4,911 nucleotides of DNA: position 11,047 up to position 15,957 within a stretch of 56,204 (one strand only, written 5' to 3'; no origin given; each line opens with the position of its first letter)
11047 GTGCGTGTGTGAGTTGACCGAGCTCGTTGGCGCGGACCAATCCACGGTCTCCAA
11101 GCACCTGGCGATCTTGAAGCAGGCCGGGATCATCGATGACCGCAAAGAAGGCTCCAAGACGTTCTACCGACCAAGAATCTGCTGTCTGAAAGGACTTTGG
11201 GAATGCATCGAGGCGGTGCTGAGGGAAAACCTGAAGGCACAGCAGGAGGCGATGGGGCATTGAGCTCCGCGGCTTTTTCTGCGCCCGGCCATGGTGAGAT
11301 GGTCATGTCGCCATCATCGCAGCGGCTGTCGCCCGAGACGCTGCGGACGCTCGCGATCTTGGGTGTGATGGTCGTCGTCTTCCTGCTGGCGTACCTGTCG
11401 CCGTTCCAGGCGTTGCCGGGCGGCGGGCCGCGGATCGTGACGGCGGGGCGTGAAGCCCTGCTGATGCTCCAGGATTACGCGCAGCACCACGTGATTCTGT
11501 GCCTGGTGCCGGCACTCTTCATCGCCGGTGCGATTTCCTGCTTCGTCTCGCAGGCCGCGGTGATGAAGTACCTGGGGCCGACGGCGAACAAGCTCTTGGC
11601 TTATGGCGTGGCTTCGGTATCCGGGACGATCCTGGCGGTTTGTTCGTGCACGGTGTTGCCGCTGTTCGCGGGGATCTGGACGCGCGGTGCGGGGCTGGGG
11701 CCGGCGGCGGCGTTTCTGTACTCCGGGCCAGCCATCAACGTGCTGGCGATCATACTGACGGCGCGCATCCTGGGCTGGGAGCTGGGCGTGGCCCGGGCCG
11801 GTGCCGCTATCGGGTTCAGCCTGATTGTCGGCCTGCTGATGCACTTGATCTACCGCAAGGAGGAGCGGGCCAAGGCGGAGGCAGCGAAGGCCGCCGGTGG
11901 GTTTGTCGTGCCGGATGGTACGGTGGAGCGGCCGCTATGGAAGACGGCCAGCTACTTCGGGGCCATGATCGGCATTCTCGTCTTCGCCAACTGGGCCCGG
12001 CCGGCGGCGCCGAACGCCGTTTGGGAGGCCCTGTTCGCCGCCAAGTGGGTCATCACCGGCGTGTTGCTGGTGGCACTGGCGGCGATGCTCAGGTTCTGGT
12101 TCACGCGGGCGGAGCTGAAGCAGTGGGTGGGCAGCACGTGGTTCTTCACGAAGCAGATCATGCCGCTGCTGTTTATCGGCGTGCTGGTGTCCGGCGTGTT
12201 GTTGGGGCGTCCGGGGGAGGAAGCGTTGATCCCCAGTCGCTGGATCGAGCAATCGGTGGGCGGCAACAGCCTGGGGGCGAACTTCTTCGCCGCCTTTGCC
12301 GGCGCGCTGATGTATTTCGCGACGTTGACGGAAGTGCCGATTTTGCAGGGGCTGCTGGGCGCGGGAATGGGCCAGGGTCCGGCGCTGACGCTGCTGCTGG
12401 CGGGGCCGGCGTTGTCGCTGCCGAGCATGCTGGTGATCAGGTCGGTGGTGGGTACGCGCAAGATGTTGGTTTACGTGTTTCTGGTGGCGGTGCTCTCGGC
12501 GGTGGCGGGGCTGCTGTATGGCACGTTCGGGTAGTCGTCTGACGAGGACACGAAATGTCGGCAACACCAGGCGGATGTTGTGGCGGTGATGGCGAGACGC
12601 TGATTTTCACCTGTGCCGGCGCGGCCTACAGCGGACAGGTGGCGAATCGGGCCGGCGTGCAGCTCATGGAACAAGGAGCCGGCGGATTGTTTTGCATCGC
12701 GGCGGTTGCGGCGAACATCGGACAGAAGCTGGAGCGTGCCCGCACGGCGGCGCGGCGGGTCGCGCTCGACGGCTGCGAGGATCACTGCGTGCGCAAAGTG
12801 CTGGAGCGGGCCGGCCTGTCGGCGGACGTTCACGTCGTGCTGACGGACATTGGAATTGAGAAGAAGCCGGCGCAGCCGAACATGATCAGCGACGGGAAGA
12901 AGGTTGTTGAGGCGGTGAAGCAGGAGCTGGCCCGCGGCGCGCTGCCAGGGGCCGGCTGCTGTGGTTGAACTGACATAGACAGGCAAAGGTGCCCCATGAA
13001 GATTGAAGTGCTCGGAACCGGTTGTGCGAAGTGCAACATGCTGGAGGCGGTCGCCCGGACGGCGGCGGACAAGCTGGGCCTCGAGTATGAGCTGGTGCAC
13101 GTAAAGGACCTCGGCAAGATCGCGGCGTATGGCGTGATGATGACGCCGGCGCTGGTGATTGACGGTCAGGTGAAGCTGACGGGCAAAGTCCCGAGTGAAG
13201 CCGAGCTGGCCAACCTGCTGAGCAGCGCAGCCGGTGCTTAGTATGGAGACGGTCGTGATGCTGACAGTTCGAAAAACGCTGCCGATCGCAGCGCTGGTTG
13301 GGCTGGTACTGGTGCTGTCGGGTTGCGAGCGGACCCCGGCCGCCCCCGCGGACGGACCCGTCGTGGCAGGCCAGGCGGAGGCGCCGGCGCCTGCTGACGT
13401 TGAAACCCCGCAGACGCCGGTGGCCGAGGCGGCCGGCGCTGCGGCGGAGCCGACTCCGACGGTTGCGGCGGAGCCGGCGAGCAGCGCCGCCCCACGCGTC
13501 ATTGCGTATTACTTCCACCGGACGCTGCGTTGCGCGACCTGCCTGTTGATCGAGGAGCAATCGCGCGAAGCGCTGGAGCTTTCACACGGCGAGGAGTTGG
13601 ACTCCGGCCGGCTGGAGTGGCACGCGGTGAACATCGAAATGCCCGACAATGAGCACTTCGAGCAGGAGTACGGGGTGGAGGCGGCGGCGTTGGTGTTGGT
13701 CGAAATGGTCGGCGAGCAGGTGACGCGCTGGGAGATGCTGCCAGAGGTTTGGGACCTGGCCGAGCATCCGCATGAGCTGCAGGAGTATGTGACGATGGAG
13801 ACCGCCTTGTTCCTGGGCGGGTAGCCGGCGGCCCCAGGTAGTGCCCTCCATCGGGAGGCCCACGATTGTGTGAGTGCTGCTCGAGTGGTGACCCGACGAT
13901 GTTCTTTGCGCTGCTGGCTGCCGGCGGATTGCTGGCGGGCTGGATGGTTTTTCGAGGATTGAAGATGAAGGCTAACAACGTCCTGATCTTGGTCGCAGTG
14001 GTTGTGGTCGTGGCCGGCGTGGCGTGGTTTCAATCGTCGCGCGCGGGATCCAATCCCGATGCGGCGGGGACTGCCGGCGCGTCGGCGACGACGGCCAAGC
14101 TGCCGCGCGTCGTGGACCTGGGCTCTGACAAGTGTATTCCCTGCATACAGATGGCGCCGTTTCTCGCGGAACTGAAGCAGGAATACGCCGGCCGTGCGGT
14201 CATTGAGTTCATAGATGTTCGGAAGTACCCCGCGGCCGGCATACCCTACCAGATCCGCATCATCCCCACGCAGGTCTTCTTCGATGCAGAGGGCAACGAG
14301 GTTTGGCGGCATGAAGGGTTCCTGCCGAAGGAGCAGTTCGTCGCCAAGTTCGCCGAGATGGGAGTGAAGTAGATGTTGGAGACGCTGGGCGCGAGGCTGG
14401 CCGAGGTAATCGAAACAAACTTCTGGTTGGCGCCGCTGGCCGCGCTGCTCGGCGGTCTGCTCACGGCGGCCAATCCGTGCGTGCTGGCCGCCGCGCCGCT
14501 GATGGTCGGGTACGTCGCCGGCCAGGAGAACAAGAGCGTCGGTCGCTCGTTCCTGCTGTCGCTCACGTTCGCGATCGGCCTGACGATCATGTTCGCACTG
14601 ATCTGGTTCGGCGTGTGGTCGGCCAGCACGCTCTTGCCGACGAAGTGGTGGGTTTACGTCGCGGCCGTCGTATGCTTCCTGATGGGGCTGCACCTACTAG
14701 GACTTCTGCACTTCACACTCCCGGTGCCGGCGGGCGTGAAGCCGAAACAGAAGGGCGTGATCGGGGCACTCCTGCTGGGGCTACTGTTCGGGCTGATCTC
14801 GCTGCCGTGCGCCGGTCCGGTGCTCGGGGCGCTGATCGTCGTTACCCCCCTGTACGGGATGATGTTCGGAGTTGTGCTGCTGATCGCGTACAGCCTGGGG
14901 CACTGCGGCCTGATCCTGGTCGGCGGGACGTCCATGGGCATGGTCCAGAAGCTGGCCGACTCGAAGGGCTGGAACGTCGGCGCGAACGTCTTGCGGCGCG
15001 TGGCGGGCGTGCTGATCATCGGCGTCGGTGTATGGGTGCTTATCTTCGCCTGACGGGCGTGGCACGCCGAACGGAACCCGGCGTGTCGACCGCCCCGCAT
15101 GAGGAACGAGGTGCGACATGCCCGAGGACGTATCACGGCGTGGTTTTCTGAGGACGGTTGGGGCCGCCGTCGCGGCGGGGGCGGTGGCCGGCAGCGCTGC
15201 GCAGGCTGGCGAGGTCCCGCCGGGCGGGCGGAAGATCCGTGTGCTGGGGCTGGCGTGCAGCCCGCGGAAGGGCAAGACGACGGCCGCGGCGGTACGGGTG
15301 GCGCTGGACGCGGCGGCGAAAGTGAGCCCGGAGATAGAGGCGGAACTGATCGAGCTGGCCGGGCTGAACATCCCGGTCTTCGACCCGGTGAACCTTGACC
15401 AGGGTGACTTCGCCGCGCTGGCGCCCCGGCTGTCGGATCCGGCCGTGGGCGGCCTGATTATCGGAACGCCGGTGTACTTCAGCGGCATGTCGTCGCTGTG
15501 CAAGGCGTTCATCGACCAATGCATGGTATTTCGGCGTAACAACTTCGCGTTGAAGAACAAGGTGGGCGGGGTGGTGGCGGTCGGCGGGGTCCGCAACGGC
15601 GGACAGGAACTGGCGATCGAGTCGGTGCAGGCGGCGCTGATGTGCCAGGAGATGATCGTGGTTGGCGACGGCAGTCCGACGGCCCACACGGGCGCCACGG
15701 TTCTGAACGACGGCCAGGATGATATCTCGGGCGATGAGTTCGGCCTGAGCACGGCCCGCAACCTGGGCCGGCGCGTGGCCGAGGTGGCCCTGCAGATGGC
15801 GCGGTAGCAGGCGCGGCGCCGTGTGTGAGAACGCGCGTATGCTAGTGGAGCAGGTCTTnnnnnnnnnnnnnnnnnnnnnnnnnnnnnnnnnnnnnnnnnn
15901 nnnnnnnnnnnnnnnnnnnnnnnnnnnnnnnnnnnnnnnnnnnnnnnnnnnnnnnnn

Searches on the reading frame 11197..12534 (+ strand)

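Call 62: search_protein_families(library=pfam, proteins=[window:11197-12534:+], max_evalue=0.01)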
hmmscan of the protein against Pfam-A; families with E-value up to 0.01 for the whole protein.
window:11197-12534:+ (445 aa): 1 family
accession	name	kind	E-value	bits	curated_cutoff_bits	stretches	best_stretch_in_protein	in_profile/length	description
PF03773.19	ArsP_1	-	4.4e-72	243.2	32.3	1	88-442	5-293/294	Predicted permease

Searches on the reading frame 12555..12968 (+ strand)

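Call 62: search_protein_families(library=pfam, proteins=[window:12555-12968:+], max_evalue=0.01)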
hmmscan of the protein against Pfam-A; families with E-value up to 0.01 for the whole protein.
window:12555-12968:+ (137 aa): 1 family
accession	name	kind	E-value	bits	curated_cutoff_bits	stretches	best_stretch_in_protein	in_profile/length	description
PF08859.16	DGC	-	2e-27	95.8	27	1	16-121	1-106/106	DGC domain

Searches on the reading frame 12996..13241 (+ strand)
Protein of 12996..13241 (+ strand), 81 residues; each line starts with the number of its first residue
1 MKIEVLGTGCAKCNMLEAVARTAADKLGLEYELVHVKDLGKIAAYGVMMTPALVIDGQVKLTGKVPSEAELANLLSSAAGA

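Call 62: search_protein_families(library=pfam, proteins=[window:12996-13241:+], max_evalue=0.01)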
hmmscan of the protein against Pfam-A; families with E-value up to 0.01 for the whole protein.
window:12996-13241:+ (81 aa): 1 family
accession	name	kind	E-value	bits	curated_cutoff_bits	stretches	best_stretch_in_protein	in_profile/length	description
PF13192.12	Thioredoxin_3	-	2e-27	95.5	24.8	1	1-75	1-75/76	Thioredoxin domain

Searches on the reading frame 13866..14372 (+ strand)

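Call 62: search_protein_families(library=pfam, proteins=[window:13866-14372:+], max_evalue=0.01)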
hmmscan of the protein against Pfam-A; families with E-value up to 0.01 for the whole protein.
window:13866-14372:+ (168 aa): 2 families
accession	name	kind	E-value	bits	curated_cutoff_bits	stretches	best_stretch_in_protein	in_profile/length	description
PF00085.26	Thioredoxin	-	6.4e-10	39.4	23.5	1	79-161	19-100/103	Thioredoxin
PF13098.12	Thioredoxin_2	-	5e-07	30.5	27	1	77-161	4-103/104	Thioredoxin-like domain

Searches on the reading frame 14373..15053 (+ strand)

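Call 7: search_protein_families(library=pfam, proteins=[window:14373-15053:+], max_evalue=0.001)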
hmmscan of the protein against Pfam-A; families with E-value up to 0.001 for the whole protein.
window:14373-15053:+ (226 aa): 1 family
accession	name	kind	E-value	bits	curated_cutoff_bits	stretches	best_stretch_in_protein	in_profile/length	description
PF02683.22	DsbD_TM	-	1.7e-16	60.6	27.1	1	19-223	3-215/219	Cytochrome C biogenesis protein transmembrane domain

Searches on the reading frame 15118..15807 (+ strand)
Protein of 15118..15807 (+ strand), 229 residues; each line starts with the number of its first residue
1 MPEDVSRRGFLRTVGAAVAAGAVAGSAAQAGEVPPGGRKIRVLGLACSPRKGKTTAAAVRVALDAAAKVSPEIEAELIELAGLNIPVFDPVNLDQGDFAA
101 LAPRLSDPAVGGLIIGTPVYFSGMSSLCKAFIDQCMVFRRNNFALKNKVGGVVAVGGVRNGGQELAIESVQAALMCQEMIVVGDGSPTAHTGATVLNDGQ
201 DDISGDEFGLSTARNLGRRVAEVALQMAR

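Call 7: search_protein_families(library=pfam, proteins=[window:15118-15807:+], max_evalue=0.001)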
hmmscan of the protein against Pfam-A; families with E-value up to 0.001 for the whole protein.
window:15118-15807:+ (229 aa): 2 families
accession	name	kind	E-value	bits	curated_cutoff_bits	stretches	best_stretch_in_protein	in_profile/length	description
PF03358.20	FMN_red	-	2.1e-25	89.5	24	1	41-191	2-149/152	NADPH-dependent FMN reductase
PF02525.22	Flavodoxin_2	-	1.4e-05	25.4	27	1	41-140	2-108/198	Flavodoxin-like fold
